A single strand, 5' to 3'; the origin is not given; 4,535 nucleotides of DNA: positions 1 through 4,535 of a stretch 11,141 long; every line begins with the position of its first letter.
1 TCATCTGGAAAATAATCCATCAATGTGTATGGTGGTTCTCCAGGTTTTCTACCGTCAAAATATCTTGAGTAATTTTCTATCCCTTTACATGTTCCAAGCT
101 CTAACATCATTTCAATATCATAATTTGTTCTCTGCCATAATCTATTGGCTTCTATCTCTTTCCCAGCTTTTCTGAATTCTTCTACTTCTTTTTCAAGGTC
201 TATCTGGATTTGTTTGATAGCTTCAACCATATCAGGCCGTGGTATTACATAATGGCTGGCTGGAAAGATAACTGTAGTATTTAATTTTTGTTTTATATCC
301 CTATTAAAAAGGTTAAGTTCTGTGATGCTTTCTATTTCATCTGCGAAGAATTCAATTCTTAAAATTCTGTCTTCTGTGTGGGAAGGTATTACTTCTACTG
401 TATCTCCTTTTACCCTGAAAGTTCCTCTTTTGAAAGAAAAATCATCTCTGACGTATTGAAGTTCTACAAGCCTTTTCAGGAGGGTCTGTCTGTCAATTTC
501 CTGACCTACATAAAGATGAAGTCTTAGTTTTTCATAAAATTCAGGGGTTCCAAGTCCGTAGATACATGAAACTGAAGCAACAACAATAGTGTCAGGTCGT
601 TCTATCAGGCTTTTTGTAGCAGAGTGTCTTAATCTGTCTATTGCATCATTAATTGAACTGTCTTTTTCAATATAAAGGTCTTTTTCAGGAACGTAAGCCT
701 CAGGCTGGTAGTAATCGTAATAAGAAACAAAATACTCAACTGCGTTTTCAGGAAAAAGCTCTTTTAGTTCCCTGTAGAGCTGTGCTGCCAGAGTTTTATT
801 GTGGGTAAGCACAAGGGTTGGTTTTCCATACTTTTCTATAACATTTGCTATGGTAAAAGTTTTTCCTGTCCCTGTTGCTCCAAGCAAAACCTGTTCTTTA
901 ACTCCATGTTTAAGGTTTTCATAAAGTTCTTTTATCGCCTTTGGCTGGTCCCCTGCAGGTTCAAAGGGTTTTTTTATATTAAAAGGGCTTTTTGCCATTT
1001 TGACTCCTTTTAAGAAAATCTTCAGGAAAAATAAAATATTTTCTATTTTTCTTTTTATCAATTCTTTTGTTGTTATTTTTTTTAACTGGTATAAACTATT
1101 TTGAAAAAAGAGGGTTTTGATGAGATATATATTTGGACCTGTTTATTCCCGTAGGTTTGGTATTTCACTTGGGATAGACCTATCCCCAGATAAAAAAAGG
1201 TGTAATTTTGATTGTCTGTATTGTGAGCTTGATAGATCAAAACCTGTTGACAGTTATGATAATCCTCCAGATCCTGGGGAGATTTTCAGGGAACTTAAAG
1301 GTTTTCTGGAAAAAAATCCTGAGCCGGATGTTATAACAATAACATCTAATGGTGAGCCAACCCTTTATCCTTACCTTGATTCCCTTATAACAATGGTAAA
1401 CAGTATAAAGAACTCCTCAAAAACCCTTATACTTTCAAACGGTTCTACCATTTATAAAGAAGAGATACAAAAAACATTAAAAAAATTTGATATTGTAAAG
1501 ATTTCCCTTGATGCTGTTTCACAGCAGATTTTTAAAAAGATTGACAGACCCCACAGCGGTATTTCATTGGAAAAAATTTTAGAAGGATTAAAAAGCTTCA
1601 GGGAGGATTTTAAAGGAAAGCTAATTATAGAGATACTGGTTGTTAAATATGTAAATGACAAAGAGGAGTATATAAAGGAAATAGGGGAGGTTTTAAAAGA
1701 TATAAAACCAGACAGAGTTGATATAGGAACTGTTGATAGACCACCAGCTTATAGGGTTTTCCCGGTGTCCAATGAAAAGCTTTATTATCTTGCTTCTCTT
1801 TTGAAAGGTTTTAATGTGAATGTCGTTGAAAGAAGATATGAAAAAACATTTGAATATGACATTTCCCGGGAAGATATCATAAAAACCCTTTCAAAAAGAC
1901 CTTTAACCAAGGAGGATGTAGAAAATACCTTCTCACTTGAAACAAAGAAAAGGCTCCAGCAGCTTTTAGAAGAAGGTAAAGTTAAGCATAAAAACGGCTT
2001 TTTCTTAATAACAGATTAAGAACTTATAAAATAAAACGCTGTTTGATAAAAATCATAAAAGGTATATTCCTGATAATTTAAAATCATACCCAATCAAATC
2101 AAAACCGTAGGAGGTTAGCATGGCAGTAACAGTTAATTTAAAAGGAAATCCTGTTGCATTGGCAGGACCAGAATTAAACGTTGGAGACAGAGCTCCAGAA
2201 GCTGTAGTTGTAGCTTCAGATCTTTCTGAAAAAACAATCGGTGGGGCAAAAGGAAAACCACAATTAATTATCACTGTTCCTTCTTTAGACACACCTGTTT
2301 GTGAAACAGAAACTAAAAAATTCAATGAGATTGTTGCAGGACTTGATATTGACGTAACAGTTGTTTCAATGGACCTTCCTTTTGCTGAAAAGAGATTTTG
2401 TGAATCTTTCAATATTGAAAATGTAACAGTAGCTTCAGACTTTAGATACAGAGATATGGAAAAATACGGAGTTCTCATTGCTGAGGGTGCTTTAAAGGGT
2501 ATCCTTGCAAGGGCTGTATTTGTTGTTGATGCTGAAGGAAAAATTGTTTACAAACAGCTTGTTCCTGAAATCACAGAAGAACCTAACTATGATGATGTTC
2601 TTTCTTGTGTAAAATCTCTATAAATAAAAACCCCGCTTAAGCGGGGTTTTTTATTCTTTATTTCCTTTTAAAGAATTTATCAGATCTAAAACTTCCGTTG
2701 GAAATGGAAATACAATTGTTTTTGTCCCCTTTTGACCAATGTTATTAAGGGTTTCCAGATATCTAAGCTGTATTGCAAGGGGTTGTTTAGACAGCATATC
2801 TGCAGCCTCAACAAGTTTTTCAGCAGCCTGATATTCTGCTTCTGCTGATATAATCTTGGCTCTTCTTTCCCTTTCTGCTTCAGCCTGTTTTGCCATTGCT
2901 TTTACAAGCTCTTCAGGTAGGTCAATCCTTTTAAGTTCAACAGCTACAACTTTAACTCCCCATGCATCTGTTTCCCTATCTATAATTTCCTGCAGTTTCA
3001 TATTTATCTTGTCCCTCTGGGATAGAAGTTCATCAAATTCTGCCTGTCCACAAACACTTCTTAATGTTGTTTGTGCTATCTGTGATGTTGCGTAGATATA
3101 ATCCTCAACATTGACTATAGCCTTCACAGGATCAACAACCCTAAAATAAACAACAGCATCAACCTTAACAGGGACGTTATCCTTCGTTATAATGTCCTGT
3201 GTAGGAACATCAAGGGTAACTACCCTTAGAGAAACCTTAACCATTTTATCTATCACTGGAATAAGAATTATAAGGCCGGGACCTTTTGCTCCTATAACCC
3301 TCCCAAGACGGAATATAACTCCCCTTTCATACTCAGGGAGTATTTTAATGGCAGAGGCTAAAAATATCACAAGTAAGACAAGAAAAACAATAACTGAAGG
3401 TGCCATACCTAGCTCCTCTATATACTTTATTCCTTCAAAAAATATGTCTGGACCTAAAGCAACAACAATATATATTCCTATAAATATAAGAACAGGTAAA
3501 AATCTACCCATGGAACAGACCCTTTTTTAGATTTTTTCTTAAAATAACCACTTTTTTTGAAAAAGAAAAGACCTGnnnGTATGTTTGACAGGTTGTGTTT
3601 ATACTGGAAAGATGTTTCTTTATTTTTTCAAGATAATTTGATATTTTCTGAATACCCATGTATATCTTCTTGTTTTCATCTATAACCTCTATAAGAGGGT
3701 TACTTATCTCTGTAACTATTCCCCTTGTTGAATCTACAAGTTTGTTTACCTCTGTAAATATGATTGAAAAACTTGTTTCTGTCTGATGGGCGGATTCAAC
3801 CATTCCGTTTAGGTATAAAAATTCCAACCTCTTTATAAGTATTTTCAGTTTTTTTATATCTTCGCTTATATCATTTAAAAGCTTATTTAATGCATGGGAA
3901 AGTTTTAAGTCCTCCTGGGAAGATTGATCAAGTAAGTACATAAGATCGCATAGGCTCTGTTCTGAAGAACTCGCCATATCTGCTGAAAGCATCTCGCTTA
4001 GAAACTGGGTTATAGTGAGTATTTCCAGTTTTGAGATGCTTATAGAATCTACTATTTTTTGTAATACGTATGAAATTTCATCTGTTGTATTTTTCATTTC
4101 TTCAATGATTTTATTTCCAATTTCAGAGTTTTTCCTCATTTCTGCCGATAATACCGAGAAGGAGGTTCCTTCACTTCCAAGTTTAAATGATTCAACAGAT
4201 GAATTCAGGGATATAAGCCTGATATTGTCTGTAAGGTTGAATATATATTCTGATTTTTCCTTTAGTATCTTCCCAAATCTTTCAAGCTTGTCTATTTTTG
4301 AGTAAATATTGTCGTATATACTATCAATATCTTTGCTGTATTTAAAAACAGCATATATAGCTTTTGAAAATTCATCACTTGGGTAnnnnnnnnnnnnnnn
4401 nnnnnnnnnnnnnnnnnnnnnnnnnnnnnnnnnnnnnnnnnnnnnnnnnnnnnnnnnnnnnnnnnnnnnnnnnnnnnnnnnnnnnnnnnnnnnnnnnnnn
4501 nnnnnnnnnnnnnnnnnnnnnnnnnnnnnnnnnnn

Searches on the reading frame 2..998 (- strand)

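Call 70: search_protein_families(library=pfam, proteins=[window:2-998:-], max_evalue=0.001)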
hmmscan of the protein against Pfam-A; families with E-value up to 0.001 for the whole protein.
window:2-998:- (332 aa): 4 families
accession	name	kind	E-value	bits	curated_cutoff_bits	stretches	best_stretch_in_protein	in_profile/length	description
PF17757.6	UvrB_inter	-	2.5e-31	108.1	22.9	1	160-250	1-91/91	UvrB interaction domain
PF04851.21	ResIII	-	1.3e-12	48.4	22.5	1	15-120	5-114/164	Type III restriction enzyme, res subunit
PF00270.35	DEAD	-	1e-05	25.8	26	1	18-87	4-76/167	DEAD/DEAH box helicase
PF14814.11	UB2H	-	2.2e-05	24.8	27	1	162-204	1-43/85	Bifunctional transglycosylase second domain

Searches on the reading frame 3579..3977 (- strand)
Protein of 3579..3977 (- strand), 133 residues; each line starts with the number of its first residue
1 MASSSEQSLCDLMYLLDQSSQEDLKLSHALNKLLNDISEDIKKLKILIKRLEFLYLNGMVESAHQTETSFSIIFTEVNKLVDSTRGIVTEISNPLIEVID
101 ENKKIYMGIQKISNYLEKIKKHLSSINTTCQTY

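Call 52: search_protein_families(library=pfam, proteins=[window:3579-3977:-], max_evalue=10)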
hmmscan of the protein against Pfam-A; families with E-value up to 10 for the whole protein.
window:3579-3977:- (133 aa): 13 families
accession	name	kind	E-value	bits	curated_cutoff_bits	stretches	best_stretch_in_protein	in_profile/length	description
PF06419.17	COG6_N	-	0.0012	19.4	27.4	1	97-132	23-58/114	Conserved oligomeric complex COG6, N-terminal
PF00015.26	MCPsignal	-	0.0038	17.5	34.6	1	35-129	33-126/172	Methyl-accepting chemotaxis protein (MCP) signalling domain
PF06103.16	DUF948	-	0.007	17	37.2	2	74-128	21-72/89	Bacterial protein of unknown function (DUF948)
PF11315.13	Med30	-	0.011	16.6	28.1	1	27-125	40-140/147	Mediator complex subunit 30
PF07889.17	DUF1664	-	0.024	15.1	34.6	1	56-128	50-122/124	Protein of unknown function (DUF1664)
PF08807.15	DUF1798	-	0.033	14.8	25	1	43-121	3-75/108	Bacterial domain of unknown function (DUF1798)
PF03564.21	DUF1759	-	0.049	14.1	25.4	1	59-131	45-117/148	Protein of unknown function (DUF1759)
PF24611.2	Spectrin_Anc-1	-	0.14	12.9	33.2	1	68-131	14-77/115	Nuclear anchorage protein 1, spectrin-like repeat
PF14523.12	Syntaxin_2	-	0.18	12.2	26.5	1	19-51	28-60/134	Syntaxin-like protein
PF18904.5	DUF5660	-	0.28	11.9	24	1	64-126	4-61/109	Domain of unknown function (DUF5660)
PF06009.19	Laminin_II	-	0.44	11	33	1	90-128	7-45/138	Laminin Domain II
PF06156.18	YabA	-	0.86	10.7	30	1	76-122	12-58/103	Initiation control protein YabA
PF16830.10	NBD94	-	1.3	10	25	1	95-127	7-39/91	Nucleotide-Binding Domain 94 of RH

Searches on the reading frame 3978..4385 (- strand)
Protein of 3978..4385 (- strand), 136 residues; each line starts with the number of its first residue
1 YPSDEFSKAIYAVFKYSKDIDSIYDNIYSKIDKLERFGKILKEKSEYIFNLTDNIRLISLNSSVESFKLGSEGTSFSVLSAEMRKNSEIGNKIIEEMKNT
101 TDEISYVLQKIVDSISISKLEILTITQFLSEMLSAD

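Call 52: search_protein_families(library=pfam, proteins=[window:3978-4385:-], max_evalue=10)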
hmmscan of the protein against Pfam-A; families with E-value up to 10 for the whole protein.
window:3978-4385:- (136 aa): 5 families
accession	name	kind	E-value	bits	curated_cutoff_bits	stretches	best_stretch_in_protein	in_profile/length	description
PF00015.26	MCPsignal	-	1.8e-05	25.1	34.6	1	25-122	19-116/172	Methyl-accepting chemotaxis protein (MCP) signalling domain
PF09602.15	PhaP_Bmeg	-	0.049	14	28.3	1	5-122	48-162/168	Polyhydroxyalkanoic acid inclusion protein (PhaP_Bmeg)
PF08156.18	NOP5NT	-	0.061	14.1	27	1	11-50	10-51/66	NOP5NT (NUC127) domain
PF07737.17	ATLF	-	0.14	12.3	27.4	2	84-121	32-69/193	Anthrax toxin lethal factor, N- and C-terminal domain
PF00601.24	Flu_NS2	-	0.16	12.8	25.9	1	85-132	38-83/108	Influenza non-structural protein (NS2)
